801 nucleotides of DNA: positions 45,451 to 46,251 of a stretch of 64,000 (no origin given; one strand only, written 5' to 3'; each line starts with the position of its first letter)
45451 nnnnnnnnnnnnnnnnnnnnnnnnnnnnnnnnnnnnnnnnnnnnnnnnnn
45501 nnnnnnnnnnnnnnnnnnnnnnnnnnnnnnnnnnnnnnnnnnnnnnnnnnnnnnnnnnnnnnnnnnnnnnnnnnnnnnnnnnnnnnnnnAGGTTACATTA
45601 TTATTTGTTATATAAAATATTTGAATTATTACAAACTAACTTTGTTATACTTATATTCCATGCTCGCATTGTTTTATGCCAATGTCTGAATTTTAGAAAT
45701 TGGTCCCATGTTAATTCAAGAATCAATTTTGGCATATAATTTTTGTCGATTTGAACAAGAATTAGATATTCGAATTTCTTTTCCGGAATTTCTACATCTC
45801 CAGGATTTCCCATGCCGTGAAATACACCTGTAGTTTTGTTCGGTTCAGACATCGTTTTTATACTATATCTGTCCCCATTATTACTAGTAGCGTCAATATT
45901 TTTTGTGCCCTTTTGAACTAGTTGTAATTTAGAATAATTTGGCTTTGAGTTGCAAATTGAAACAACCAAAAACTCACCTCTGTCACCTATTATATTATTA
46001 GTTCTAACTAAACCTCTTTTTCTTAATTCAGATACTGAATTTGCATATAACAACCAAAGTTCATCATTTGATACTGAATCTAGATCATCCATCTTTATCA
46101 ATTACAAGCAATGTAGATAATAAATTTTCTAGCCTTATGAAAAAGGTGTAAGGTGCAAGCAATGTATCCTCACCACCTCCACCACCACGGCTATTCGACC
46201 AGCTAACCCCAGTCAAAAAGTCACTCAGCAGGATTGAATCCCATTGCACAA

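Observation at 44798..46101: Two uncharacterised genes riding directly behind the restriction endonuclease gene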

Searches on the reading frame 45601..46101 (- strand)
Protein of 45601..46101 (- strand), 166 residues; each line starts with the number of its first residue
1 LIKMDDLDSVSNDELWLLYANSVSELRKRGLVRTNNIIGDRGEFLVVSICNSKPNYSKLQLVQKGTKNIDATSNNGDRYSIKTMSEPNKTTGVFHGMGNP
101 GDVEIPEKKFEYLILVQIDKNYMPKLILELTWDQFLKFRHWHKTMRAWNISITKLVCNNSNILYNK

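Call 3: search_protein_families(library=pfam, proteins=[window:45601-46101:-], max_evalue=0.1)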
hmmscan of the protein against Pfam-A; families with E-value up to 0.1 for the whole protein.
window:45601-46101:- (166 aa): 1 family
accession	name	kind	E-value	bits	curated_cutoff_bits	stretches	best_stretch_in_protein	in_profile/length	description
PF22522.2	DUF6998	-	0.013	15.8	27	1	36-124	24-90/136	Family of unknown function (DUF6998)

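Call 4: search_protein_families(library=padloc, proteins=[window:45601-46101:-], max_evalue=0.1)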
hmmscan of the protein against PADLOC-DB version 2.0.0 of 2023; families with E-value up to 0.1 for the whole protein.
window:45601-46101:- (166 aa): 4 families
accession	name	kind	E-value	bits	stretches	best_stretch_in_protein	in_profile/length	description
PDLC03205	mREase_II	-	2.3e-49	165.2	1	7-166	9-166/172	Type II methyl-directed restriction enzyme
PDLC03204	mREase_II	-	6.7e-31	105.8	1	19-165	19-163/164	Type II methyl-directed restriction enzyme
PDLC03213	mREase_II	-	1.2e-25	88.1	1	5-164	12-163/201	Type II methyl-directed restriction enzyme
PDLC03212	mREase_II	-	3.5e-09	34.7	1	6-129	3-116/161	Type II methyl-directed restriction enzyme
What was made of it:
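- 45601..46101 (-): BisI-family PD-(D/E)XK restriction endonuclease (Type IIM candidate); likely start ATG 46092 (163 aa). PADLOC mREase_II PDLC03205 E=2.3e-49 (call 4).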

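Call 5: search_protein_families(library=ncbifam, proteins=[window:45601-46101:-], max_evalue=0.1)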
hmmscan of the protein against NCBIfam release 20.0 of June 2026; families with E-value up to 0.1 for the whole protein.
window:45601-46101:- (166 aa): 0 families

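Call 6: search_solved_structures(query=window:45601-46101:-, max_evalue=10, show_alignments=2)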
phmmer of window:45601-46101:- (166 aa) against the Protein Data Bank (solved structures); distinct sequences matched with E-value up to 10: 6.
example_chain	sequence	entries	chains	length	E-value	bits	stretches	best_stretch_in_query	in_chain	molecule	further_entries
8q5m_A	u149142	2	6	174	0.0005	22.7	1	5-121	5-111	Restriction endonuclease (Eco15I)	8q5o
8q5n_A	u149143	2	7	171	0.14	14.8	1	7-83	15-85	Restriction endonuclease (NhoI)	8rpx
8u8l_A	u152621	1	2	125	0.24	14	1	107-159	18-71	Double-strand telomeric DNA-binding proteins 2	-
7r81_Z2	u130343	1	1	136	0.43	13.2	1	24-100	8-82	40S ribosomal protein S24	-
9ozv_A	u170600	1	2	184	0.69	12.5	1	125-151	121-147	LIM domain-binding protein 2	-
9bpo_A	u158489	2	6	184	0.71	12.5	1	125-151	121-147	LIM domain-binding protein 2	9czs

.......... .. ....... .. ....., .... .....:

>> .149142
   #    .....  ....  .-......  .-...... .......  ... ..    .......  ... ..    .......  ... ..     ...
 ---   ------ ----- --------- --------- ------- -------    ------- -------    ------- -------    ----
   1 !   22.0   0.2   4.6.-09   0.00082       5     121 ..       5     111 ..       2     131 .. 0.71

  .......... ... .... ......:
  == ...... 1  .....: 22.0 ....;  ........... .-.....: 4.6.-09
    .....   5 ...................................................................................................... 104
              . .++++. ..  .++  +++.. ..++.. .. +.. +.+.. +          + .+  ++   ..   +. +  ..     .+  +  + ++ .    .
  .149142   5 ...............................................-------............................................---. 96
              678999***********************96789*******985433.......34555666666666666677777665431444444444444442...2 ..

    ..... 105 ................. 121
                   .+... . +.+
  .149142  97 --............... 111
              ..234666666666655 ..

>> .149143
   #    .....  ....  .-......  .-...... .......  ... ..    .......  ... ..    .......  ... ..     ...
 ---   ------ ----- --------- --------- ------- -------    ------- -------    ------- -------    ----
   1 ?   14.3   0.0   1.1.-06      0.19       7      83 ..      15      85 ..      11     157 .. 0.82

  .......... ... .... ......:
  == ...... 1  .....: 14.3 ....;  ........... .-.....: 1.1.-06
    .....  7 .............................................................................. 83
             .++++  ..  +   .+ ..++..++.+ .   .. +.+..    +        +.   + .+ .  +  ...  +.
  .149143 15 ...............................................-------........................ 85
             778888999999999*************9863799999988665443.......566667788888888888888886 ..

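Call 9: find_homologous_proteins(query=window:45601-46101:-, max_evalue=0.001)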
Query window:45601-46101:- (166 aa): 319 proteins with E <= 0.001 among 342 candidates; the best 120 are listed.
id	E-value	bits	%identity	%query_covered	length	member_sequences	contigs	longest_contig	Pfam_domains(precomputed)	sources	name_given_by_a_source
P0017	1.1e-105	368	100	98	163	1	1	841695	-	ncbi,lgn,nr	ncbi:MAG: hypothetical protein QY322_01105 [bacterium]|nr:MAG: hypothetical protein QY322_01105 [bac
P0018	2.6e-64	233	63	93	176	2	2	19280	PF22522.3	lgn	-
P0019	5.2e-60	219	60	95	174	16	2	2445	-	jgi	-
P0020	1.1e-58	215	56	98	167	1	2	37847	-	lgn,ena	-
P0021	1.2e-58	215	58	96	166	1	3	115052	-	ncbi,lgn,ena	ncbi:MAG: hypothetical protein AAB345_04585 [Patescibacteria group bacterium]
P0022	1.7e-58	215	58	99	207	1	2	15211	-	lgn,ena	-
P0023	1.9e-58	214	54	98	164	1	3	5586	-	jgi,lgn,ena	-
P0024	3.9e-58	213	59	93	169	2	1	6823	-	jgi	jgi:hypothetical protein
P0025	1.0e-57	212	59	95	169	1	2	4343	-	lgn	-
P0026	1.5e-57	212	56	99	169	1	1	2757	-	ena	-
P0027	1.6e-57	211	55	97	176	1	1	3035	-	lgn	-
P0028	1.8e-57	211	59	95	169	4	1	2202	PF22522.3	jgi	jgi:hypothetical protein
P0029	2.1e-57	211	56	93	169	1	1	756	-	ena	-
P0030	2.3e-57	211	56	96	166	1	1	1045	-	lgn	-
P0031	3.1e-57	210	56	95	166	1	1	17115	-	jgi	-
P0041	6.1e-57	210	57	96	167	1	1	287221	-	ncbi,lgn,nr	ncbi:MAG: hypothetical protein NT068_02150 [Candidatus Nomurabacteria bacterium]|nr:hypothetical pro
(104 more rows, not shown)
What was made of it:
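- Checked: The deposited annotation and the homologue alignment favour ATG 46092 (163 aa, P0017 in call 9).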

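Call 30: search_solved_structures(query=A2, max_evalue=1, show_alignments=3)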
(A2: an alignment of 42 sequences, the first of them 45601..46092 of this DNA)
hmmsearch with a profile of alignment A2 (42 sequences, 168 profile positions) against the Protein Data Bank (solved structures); distinct sequences matched with E-value up to 1: 4.
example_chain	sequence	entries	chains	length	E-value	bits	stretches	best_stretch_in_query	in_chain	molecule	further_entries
8q5m_A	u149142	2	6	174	4.3e-05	26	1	5-161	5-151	Restriction endonuclease (Eco15I)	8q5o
9ozv_A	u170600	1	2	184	0.3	13.5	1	125-157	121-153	LIM domain-binding protein 2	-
9bpo_A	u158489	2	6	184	0.34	13.4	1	125-157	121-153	LIM domain-binding protein 2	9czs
8q5n_A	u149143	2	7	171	0.87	12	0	7-125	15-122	Restriction endonuclease (NhoI)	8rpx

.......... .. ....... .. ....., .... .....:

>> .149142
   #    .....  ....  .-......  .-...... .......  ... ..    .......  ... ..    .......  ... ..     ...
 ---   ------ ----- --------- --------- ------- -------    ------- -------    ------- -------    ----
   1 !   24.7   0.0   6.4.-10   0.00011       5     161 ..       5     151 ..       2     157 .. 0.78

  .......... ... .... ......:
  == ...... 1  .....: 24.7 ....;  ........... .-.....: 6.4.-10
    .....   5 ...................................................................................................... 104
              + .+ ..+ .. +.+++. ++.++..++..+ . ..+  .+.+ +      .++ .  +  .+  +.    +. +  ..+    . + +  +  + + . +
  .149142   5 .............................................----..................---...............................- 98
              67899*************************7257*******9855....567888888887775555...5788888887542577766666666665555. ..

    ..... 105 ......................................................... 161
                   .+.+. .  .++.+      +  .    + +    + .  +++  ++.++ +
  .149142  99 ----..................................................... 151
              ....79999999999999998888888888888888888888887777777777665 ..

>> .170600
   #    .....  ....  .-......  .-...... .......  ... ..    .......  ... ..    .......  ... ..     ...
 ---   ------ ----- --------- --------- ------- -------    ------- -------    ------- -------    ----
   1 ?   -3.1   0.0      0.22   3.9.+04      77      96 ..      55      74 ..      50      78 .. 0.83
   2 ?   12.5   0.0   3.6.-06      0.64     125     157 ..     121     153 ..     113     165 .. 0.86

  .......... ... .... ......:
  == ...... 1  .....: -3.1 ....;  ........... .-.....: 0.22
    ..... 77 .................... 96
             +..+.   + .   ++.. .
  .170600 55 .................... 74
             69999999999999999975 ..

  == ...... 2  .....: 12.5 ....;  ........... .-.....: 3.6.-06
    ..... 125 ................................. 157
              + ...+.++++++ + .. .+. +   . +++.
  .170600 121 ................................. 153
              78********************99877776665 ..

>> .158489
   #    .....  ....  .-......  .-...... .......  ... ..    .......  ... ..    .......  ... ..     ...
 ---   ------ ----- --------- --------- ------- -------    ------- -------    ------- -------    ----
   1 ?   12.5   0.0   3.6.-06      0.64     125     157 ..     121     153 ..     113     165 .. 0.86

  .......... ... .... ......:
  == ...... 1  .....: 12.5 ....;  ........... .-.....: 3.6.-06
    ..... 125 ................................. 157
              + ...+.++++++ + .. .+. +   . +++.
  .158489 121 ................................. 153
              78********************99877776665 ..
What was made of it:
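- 45601..46101 (-): Eco15I E=5e-4 for the single sequence and 4e-5 for the profile (calls 6, 30).
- On BisI family (Type IIM REase): Eco15I E=5e-4 for the single sequence and 4e-5 for the profile over residues 5-161 (calls 6, 30). E40, D67 and S77-I-K79 align with the Eco15I E, AD and QIK (calls 6, 30).
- Sequence and profile hits to Eco15I/NhoI (calls 6, 30).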

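Call 40: predict_structure(alignment_id=A2)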
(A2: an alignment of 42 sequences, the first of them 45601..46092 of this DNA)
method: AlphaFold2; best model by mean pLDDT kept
length: 163 residues; sequences in the alignment: 42
mean_pLDDT: 90.8   pTM: 0.84
mean pLDDT of the five models: 90.8, 89.6, 88.9, 86.1, 83.7
residues with pLDDT >= 90: 95; 70-90: 65; 50-70: 3; < 50: 0
segments of 3 or more residues with pLDDT < 50: none
pLDDT, mean of each block of 10 residues (from residue 1): 82 89 85 83 95 93 90 96 87 86 92 93 97 94 92 97 96
secondary structure, 60 per line:
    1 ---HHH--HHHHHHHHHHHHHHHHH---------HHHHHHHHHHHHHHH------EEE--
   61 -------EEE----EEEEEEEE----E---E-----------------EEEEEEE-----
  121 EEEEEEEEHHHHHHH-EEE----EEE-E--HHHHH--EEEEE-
elements in order: H9-25 H35-49 E56-58 E68-70 E75-82 E109-115 E121-128 H129-135 E137-139 E144-146 H151-155 E158-162
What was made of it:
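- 45601..46101 (-): AF2 pLDDT 90.8 (call 40).
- On BisI family (Type IIM REase): 163/166 aa. AF2 pLDDT 90.8, with helices 9-25 and 35-49 followed by a mixed sheet (call 40).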

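Call 47: fold_search(model_id=the predicted structure, library=pdb)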
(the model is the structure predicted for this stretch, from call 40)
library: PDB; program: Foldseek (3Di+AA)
matches with E <= 10: 321; with E <= 0.001: 23
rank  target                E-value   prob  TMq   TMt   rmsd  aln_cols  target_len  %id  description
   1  8q5n_B                3.9e-10  1.00  0.60  0.64   8.1       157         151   18  Apo form of restriction endonuclease NhoI. (released 2024-07-17)
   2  8q5o_B                4.7e-10  1.00  0.60  0.64   8.8       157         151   22  N-terminal domain of restriction endonuclease Eco15I with tetra-methylated target DNA. (released 2024-07-17)
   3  8rpx_A                6.1e-10  1.00  0.62  0.63   8.8       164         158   18  NhoI restriction endonuclease in complex with quadruply methylated DNA target (released 2024-07-17)
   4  8rpx_D                9.5e-10  1.00  0.61  0.60   8.5       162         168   17  NhoI restriction endonuclease in complex with quadruply methylated DNA target (released 2024-07-17)
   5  8rpx_B                2.7e-09  1.00  0.62  0.64   8.5       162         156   17  NhoI restriction endonuclease in complex with quadruply methylated DNA target (released 2024-07-17)
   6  8q5n_A                3.7e-09  1.00  0.61  0.64   7.9       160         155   18  Apo form of restriction endonuclease NhoI. (released 2024-07-17)
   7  8rpx_C                4.8e-09  1.00  0.61  0.63   8.6       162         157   18  NhoI restriction endonuclease in complex with quadruply methylated DNA target (released 2024-07-17)
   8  8q5o_A                1.3e-08  1.00  0.60  0.66   9.1       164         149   20  N-terminal domain of restriction endonuclease Eco15I with tetra-methylated target DNA. (released 2024-07-17)
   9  8q5m_C                1.9e-07  1.00  0.43  0.45  10.6       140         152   24  N-terminal domain of restriction endonuclease Eco15I in the absence of DNA. (released 2024-07-17)
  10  8q5m_A                3.2e-06  1.00  0.40  0.45  13.3       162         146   23  N-terminal domain of restriction endonuclease Eco15I in the absence of DNA. (released 2024-07-17)
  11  8q5m_B                4.1e-06  1.00  0.37  0.44  13.2       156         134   24  N-terminal domain of restriction endonuclease Eco15I in the absence of DNA. (released 2024-07-17)
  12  1ni0_A                5.7e-06  1.00  0.51  0.53   9.3       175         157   20  Structure of the Y94F mutant of the restriction endonuclease PvuII (released 2003-02-04)
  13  3ksk_A                2.5e-05  1.00  0.43  0.24   5.1       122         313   19  Crystal Structure of single chain PvuII (released 2010-04-14)
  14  1f0o_A                5.1e-05  1.00  0.47  0.49   9.5       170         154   19  PVUII ENDONUCLEASE/COGNATE DNA COMPLEX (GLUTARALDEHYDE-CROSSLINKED CRYSTAL) AT PH 7.5 WITH TWO CALCIUM IONS AT EACH AC (released 2000-11-06)
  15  1k0z_A                9.1e-05  1.00  0.48  0.51   9.5       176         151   19  Crystal Structure of the PvuII endonuclease with Pr3+ and SO4 ions bound in the active site at 2.05A. (released 2003-06-17)
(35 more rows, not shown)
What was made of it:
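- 45601..46101 (-): Foldseek top hits are NhoI/Eco15I at E~4e-10 and TM 0.60-0.64, followed by PvuII and DpnI (call 47).
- On BisI family (Type IIM REase): Foldseek top 11 hits are NhoI/Eco15I (E down to 4e-10, TM 0.60-0.64), then PvuII and DpnI (call 47).
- The AF2 model (pLDDT 90.8, call 40) has NhoI/Eco15I as its best PDB matches, then PvuII and DpnI (call 47). Its fold is PvuII-like (call 47).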

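Call 65: search_dna_similar(query=window:45601-46092:-, collection=plasmids, mode=protein, max_evalue=0.001, max_rows=15)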
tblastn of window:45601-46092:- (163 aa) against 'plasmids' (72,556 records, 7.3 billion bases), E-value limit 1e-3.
Records with a match: 12; places in all: 12; records where one place covers at least 80% of the query: 9.
Best place of each record, by identity: <60% 12.
By first word of the organism name: Rhizobium 5; Exiguobacterium 2; Bacillus 1; Sinorhizobium 1; Parabacteroides 1; Phocaeicola 1; Ruegeria 1.
By predicted mobility (MOB-suite, as given by PLSDB): mobilizable 4; conjugative 4; non-mobilizable 4.
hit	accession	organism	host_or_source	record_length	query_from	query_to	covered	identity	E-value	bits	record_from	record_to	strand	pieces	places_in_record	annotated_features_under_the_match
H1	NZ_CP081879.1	Exiguobacterium acetylicum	Environment,soil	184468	1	153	94%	36.6%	2e-28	116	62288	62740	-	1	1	hypothetical protein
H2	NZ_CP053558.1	Exiguobacterium sp. Helios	-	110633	1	153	94%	36.3%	2e-25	107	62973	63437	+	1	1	hypothetical protein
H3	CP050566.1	Rhizobium leguminosarum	Lathyrus sativus,cell culture,root ...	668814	1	149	91%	36.7%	2e-21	96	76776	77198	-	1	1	hypothetical protein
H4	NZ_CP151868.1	Bacillus thuringiensis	tobacco,mixed culture,leaves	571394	16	163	91%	36.2%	2e-23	102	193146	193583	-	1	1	hypothetical protein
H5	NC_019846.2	Sinorhizobium meliloti GR4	-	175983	2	149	91%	35.6%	6e-20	92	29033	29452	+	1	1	hypothetical protein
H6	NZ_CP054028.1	Rhizobium hidalgonense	Pisum sativum l. (pea),Pure culture,Pea ...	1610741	2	149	91%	35.1%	4e-19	90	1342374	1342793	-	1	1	record has no annotation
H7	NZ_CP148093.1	Rhizobium sp. T1470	Medicago sativa,cell culture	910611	3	149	90%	35.4%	3e-19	90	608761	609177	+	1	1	hypothetical protein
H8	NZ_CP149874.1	Rhizobium sp. T1473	-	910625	3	149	90%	35.4%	3e-19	90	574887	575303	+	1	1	hypothetical protein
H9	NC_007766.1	Rhizobium etli CFN 42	-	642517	2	149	91%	33.1%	6e-19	89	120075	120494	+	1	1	hypothetical protein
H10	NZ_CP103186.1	Parabacteroides distasonis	Homo sapiens,cell culture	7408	16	127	69%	30.4%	4e-4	47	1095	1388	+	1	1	hypothetical protein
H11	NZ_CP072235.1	Phocaeicola vulgatus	Homo sapiens,cultured bacterial ...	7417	16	127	69%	30.4%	4e-4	47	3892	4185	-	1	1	hypothetical protein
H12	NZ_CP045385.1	Ruegeria sp. THAF33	pure culture,Surface of a polyethylene ...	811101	1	80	49%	39.5%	6e-4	46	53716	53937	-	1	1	hypothetical protein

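Call 66: get_annotated_region(hit=H1, flank=5000)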
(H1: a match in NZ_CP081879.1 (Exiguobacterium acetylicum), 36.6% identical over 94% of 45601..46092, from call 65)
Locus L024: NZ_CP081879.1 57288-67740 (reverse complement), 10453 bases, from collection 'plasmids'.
description: Exiguobacterium acetylicum strain UTDF19-27C plasmid p1-UTDF19-27C, complete sequence
organism: Exiguobacterium acetylicum (NCBI taxid 41170)
taxonomy: Bacteria; Bacillota; Bacilli; Bacillales; ; Exiguobacterium; Exiguobacterium acetylicum
host: -; source: Environment,soil; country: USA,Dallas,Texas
typing (MOB-suite, as given by PLSDB): mobilizable; relaxase MOBP
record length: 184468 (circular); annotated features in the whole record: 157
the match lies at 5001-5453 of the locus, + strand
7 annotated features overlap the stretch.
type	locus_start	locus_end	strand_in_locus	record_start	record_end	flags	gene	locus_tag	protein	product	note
CDS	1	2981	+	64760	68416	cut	-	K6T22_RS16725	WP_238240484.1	hypothetical protein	-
CDS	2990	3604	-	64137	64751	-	-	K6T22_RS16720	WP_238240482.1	hypothetical protein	-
CDS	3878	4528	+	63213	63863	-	-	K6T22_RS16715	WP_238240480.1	hypothetical protein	-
CDS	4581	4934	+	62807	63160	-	-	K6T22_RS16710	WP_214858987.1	hypothetical protein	-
CDS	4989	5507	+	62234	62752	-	-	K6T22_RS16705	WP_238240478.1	hypothetical protein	-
CDS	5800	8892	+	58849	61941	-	-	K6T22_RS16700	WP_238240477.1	UvrD-helicase domain-containing protein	-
CDS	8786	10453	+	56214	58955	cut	-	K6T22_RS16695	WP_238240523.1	PD-(D/E)XK nuclease family protein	-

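Call 67: get_annotated_region(hit=H4, flank=5000)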
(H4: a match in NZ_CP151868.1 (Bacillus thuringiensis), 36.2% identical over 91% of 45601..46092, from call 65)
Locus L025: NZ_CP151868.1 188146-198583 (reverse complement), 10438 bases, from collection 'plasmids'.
description: Bacillus thuringiensis strain YB6 plasmid unnamed1, complete sequence
organism: Bacillus thuringiensis (NCBI taxid 1428)
taxonomy: Bacteria; Bacillota; Bacilli; Bacillales; Bacillaceae; Bacillus; Bacillus thuringiensis
host: -; source: tobacco,mixed culture,leaves; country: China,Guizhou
typing (MOB-suite, as given by PLSDB): non-mobilizable
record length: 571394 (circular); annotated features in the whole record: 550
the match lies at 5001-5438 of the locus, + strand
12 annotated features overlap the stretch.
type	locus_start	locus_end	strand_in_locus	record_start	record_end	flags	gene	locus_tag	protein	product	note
CDS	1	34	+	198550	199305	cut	tpiA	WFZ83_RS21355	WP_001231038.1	triose-phosphate isomerase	GO:0006096 - glycolytic process [Evidence IEA]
CDS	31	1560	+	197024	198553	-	gpmI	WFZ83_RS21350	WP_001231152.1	2,3-bisphosphoglycerate-independent phosphoglycerate mutase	-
CDS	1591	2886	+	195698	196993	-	eno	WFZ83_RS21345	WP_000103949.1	phosphopyruvate hydratase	GO:0006096 - glycolytic process [Evidence IEA]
CDS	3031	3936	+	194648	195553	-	-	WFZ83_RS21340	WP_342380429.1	tyrosine-type recombinase/integrase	GO:0015074 - DNA integration [Evidence IEA]; GO:0006310 - DNA recombination [Evidence IEA]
CDS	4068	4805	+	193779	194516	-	-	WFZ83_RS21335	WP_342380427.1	hypothetical protein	-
CDS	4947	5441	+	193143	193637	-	-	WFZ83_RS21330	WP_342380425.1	hypothetical protein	-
CDS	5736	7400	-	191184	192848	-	-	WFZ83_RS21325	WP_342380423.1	phage major capsid protein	GO:0019068 - virion assembly [Evidence IEA]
CDS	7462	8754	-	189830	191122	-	-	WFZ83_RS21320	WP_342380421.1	phage portal protein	GO:0019068 - virion assembly [Evidence IEA]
CDS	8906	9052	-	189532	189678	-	-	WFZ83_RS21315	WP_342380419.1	hypothetical protein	-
CDS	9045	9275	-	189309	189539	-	-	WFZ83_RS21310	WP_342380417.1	hypothetical protein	-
CDS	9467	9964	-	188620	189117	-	-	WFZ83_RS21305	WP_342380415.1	phage terminase small subunit P27 family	-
CDS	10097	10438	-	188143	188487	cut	-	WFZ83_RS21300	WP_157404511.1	HNH endonuclease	-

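Call 68: get_annotated_region(hit=H5, flank=5000)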
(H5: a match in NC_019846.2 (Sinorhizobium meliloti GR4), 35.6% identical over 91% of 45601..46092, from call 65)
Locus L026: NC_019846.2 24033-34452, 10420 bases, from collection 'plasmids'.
description: Sinorhizobium meliloti GR4 plasmid pRmeGR4a, complete sequence
organism: Sinorhizobium meliloti GR4 (NCBI taxid 1235461)
taxonomy: Bacteria; Pseudomonadota; Alphaproteobacteria; Hyphomicrobiales; Rhizobiaceae; Sinorhizobium; Sinorhizobium meliloti; Sinorhizobium meliloti GR4
host: -; source: -; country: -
typing (MOB-suite, as given by PLSDB): conjugative; replicon rep_cluster_546; relaxase MOBP; mating-pair formation MPF_T
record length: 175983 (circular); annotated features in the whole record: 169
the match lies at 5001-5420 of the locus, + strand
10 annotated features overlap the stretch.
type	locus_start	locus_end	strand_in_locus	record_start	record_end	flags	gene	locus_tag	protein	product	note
CDS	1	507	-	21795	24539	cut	-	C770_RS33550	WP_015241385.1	Z1 domain-containing protein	-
CDS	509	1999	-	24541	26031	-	-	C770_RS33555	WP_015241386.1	ATP-binding protein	-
CDS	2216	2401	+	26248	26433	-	-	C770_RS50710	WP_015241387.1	CopG family transcriptional regulator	-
CDS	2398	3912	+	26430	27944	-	-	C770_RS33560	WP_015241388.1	DNA cytosine methyltransferase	GO:0006304 - DNA modification [Evidence IEA]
CDS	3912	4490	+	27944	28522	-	-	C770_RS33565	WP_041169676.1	hypothetical protein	-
CDS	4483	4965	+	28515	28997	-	-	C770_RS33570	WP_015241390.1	very short patch repair endonuclease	-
CDS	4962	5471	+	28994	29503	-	-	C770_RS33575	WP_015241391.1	hypothetical protein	-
CDS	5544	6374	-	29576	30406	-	-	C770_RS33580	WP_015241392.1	hypothetical protein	-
CDS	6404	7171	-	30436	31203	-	-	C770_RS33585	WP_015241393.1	hypothetical protein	-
CDS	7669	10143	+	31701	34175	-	-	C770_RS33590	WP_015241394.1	DEAD/DEAH box helicase family protein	-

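Call 75: find_related_loci(query=A2, collection=viral_contigs, flank=5000)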
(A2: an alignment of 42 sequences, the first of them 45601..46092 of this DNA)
Query A2 (163 aa) in viral_contigs; peptide patterns used: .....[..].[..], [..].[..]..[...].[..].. (x = any residue, [..] = any of these).
27 stretches matched a pattern, but none encodes a relative of the query by tblastn (E <= 1e-3).
